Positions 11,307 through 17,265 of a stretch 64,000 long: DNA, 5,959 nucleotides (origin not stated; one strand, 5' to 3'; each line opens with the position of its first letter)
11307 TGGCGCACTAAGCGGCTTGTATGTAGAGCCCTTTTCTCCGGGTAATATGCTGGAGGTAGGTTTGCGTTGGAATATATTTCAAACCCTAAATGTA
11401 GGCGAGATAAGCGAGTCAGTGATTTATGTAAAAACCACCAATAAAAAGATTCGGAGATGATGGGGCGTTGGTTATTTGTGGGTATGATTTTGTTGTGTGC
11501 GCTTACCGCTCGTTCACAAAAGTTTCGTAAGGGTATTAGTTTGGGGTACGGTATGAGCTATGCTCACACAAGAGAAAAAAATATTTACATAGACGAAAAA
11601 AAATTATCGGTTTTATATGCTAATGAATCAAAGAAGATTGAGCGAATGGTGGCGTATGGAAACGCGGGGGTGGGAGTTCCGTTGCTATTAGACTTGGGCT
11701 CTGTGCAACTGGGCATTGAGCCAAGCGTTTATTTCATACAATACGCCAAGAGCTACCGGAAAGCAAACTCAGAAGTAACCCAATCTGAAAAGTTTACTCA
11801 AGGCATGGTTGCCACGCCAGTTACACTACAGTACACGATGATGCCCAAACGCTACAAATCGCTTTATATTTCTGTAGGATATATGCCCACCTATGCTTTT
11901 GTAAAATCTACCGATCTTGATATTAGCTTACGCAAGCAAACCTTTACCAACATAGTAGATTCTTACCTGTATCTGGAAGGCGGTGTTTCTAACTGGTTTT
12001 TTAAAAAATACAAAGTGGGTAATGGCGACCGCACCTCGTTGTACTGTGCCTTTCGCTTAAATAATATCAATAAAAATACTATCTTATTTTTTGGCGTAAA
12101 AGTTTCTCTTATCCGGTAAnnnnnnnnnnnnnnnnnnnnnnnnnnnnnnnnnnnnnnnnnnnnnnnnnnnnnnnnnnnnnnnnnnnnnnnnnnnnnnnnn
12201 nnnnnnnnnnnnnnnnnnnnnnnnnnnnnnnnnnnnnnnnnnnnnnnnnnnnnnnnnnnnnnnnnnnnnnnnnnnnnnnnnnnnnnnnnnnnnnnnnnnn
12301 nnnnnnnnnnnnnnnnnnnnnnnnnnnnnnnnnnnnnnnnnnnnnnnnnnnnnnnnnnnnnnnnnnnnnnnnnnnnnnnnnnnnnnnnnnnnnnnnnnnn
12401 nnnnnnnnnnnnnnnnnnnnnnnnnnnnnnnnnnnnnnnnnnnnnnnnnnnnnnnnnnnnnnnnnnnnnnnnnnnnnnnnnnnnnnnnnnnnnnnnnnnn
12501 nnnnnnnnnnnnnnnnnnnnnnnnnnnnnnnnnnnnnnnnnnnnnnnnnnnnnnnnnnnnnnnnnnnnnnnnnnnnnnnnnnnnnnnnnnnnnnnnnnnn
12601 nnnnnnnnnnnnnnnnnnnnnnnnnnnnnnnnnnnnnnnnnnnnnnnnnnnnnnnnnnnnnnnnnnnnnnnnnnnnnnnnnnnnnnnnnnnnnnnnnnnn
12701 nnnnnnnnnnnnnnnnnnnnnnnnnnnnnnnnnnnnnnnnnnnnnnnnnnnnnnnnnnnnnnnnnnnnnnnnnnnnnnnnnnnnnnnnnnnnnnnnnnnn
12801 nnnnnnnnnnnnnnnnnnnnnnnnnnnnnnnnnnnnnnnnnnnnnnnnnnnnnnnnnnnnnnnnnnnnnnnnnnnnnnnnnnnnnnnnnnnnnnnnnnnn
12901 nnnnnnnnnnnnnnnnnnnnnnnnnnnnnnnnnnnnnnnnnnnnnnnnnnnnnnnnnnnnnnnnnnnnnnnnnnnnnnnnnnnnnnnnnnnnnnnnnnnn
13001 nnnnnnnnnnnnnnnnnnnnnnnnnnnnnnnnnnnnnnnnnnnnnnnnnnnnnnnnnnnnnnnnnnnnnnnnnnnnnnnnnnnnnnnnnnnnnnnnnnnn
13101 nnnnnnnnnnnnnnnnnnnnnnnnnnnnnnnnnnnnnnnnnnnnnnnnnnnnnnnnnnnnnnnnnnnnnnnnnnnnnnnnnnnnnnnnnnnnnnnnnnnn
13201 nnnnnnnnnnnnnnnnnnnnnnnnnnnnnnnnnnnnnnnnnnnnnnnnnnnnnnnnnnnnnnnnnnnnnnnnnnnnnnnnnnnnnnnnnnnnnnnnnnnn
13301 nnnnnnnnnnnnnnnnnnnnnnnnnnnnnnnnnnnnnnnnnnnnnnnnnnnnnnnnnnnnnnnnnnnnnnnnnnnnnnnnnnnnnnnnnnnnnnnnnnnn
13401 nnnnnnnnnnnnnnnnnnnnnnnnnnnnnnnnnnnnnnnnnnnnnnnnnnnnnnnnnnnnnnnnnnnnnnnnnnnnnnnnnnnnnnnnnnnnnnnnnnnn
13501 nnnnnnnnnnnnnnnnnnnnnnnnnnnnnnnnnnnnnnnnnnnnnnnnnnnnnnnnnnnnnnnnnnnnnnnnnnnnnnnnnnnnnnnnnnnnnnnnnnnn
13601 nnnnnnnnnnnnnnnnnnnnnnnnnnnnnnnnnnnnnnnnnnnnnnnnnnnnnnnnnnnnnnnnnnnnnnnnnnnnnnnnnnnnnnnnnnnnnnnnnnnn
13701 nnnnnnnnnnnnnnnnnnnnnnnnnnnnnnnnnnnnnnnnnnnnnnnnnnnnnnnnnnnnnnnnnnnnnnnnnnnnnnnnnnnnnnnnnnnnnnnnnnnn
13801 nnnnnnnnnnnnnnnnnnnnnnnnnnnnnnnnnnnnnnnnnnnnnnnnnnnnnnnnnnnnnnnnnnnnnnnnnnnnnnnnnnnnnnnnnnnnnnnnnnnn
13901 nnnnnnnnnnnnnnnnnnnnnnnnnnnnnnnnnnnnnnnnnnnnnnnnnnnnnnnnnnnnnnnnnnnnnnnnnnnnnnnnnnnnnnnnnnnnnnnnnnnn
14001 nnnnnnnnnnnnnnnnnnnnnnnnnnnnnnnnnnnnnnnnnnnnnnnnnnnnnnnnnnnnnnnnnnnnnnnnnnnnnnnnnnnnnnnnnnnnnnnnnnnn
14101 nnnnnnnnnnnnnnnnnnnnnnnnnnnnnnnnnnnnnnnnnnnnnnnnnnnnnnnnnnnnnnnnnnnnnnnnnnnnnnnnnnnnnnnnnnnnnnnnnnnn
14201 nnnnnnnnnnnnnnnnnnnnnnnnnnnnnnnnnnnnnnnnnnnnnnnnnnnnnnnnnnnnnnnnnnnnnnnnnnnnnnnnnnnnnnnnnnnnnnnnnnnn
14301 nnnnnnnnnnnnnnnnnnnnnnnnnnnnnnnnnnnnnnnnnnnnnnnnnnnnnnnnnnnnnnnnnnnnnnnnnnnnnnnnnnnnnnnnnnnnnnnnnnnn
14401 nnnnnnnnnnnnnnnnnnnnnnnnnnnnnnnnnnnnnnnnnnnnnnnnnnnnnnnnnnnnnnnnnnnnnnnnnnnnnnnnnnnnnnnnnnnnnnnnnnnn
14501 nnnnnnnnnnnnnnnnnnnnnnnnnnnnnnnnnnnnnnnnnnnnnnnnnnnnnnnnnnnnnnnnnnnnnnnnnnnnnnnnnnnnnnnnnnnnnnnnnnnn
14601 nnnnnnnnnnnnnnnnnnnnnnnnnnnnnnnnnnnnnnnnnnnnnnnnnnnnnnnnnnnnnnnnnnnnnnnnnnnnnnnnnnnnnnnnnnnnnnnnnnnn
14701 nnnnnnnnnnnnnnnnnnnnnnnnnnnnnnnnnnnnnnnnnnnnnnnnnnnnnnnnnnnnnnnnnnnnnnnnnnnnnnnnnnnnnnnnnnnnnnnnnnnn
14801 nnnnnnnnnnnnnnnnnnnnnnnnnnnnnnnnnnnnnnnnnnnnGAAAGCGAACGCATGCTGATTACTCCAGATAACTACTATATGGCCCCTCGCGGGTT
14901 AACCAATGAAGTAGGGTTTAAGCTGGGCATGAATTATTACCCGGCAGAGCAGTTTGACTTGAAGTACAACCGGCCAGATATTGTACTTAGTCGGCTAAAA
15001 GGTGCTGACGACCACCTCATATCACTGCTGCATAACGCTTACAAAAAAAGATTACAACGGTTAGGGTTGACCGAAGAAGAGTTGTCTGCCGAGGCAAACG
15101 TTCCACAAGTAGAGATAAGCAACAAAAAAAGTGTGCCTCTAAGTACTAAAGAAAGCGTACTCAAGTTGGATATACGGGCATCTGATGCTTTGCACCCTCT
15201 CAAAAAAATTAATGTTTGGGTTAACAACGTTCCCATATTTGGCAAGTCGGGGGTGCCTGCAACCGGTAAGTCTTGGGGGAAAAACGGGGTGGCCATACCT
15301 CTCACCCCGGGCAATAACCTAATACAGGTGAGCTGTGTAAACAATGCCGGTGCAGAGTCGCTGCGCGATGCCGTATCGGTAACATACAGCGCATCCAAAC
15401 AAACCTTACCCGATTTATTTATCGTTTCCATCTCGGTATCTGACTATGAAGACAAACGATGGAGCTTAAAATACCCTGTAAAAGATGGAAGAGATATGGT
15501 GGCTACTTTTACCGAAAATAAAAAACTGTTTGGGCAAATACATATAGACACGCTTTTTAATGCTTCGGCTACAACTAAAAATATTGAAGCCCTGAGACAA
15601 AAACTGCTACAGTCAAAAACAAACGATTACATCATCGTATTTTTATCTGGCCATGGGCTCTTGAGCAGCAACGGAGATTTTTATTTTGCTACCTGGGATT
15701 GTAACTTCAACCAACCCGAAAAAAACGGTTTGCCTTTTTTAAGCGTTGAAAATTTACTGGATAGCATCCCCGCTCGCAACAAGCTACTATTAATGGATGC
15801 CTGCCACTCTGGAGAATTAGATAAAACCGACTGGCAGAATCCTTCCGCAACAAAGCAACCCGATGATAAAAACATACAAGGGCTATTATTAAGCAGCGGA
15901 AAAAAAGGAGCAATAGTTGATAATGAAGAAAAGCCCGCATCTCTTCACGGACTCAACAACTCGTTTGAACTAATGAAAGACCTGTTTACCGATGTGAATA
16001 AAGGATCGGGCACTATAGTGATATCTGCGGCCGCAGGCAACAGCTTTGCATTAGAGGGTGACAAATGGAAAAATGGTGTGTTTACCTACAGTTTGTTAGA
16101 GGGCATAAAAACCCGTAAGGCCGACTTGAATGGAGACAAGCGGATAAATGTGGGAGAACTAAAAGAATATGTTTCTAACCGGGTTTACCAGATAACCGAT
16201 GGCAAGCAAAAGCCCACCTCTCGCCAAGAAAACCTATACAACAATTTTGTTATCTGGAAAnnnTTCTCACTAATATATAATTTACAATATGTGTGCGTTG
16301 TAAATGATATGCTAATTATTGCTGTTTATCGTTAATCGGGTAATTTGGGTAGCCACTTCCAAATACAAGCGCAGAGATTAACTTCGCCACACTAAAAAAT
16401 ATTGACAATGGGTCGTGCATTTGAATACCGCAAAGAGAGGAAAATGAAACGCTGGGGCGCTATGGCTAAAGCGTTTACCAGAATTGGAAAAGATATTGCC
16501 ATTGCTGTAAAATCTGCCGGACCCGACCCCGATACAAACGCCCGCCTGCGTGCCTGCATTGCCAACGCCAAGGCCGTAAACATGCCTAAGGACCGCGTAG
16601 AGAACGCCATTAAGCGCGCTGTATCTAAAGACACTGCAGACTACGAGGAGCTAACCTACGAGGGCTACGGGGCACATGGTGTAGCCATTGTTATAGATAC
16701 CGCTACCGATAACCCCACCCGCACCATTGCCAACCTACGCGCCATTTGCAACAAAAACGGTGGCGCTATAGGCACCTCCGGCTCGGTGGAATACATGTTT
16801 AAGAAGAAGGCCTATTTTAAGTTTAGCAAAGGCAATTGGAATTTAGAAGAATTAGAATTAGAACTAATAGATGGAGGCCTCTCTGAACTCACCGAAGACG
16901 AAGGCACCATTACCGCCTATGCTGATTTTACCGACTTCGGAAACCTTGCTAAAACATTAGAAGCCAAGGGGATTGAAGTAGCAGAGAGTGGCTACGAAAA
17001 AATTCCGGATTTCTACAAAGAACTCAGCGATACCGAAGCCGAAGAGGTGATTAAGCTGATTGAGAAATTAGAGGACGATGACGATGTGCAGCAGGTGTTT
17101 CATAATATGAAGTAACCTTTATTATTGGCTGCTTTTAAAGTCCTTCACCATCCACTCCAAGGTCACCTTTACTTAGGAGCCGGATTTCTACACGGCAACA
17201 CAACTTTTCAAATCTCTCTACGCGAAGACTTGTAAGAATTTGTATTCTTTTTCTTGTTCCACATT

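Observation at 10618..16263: Translationally coupled four-gene envelope operon ending in an exported WD40-caspase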

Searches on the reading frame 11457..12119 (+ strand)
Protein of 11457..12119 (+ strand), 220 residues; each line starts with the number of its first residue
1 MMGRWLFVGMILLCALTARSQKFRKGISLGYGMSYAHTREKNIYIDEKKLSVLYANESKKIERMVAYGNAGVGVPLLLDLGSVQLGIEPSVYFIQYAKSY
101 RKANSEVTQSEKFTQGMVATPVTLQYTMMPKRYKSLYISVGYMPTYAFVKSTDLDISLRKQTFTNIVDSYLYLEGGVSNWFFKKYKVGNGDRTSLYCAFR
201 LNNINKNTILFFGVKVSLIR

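Call 4: search_protein_families(library=pfam, proteins=[window:11457-12119:+], max_evalue=0.1)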
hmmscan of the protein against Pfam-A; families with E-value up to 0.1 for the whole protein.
window:11457-12119:+ (220 aa): 2 families
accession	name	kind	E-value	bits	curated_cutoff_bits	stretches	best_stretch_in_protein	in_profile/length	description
PF13568.12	OMP_b-brl_2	-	3.7e-06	27.6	27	1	27-157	9-124/175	Outer membrane protein beta-barrel domain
PF13505.12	OMP_b-brl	-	0.00041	21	28.7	1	10-157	5-117/175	Outer membrane protein beta-barrel domain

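Call 5: search_protein_families(library=ncbifam, proteins=[window:11457-12119:+], max_evalue=0.1)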
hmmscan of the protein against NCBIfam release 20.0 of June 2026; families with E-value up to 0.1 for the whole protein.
window:11457-12119:+ (220 aa): 1 family
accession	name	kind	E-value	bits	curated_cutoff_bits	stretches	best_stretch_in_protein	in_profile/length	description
NF052311.1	T9SS_PorT_SprT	equivalog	0.0013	18.1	125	1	46-155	54-166/239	type IX secretion/gliding motility protein PorT/SprT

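Call 85: search_protein_families(library=padloc, proteins=[window:11460-12119:+], max_evalue=0.01)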
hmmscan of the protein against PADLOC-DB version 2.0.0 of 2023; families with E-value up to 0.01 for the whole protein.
window:11460-12119:+ (219 aa): 0 families

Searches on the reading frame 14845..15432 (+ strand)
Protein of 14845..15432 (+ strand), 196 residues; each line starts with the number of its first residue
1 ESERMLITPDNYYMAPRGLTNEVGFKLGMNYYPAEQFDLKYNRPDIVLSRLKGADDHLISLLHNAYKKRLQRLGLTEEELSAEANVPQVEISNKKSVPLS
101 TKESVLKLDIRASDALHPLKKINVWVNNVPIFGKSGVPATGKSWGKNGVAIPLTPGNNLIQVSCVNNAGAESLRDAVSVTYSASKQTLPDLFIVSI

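Call 102: search_protein_families(library=pfam, proteins=[window:14845-15432:+], max_evalue=1)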
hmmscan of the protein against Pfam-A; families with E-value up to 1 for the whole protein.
window:14845-15432:+ (196 aa): 2 families
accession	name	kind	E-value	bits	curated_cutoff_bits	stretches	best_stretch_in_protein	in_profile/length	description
PF01381.28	HTH_3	-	0.073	13.6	23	1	67-93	2-28/55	Helix-turn-helix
PF12631.12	MnmE_helical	-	0.19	12.2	40.1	1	43-180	63-134/211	MnmE helical domain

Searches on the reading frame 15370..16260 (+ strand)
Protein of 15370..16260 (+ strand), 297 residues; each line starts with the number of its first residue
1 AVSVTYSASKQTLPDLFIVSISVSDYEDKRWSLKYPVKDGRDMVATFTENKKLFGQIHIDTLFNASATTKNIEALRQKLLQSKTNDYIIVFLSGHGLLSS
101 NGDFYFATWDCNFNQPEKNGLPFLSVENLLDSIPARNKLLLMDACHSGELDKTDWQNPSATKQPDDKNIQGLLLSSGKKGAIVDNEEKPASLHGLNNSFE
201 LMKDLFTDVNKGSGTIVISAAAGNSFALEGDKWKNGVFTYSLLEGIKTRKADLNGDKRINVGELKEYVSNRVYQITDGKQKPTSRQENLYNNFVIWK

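Call 67: search_solved_structures(query=window:15370-16260:+, max_evalue=1, show_alignments=3)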
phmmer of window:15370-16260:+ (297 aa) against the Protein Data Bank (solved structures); distinct sequences matched with E-value up to 1: 1.
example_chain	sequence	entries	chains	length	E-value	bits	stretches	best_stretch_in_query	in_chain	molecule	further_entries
7prp_DDD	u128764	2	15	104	0.27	13.8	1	198-275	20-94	Heat-labile enterotoxin IIA, B chain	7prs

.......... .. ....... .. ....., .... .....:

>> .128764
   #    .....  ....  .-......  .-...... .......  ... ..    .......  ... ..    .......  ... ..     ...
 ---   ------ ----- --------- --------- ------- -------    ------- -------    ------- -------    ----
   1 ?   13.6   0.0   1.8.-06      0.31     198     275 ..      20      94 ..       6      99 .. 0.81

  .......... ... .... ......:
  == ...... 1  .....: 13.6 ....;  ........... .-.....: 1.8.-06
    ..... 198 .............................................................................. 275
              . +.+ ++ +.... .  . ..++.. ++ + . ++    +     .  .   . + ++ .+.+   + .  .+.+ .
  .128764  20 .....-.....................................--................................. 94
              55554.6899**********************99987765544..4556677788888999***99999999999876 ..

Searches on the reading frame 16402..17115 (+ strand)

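Call 20: search_protein_families(library=pfam, proteins=[window:16402-17115:+], max_evalue=0.01)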
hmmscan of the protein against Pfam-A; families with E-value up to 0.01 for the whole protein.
window:16402-17115:+ (237 aa): 2 families
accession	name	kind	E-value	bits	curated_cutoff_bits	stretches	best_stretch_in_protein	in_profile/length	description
PF01709.26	Transcrip_reg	-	1.4e-49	168.3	27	1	81-236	1-160/160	TACO1/YebC second and third domain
PF20772.2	TACO1_YebC_N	-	1.2e-24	87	36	1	6-74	2-71/73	TACO1/YebC protein N-terminal domain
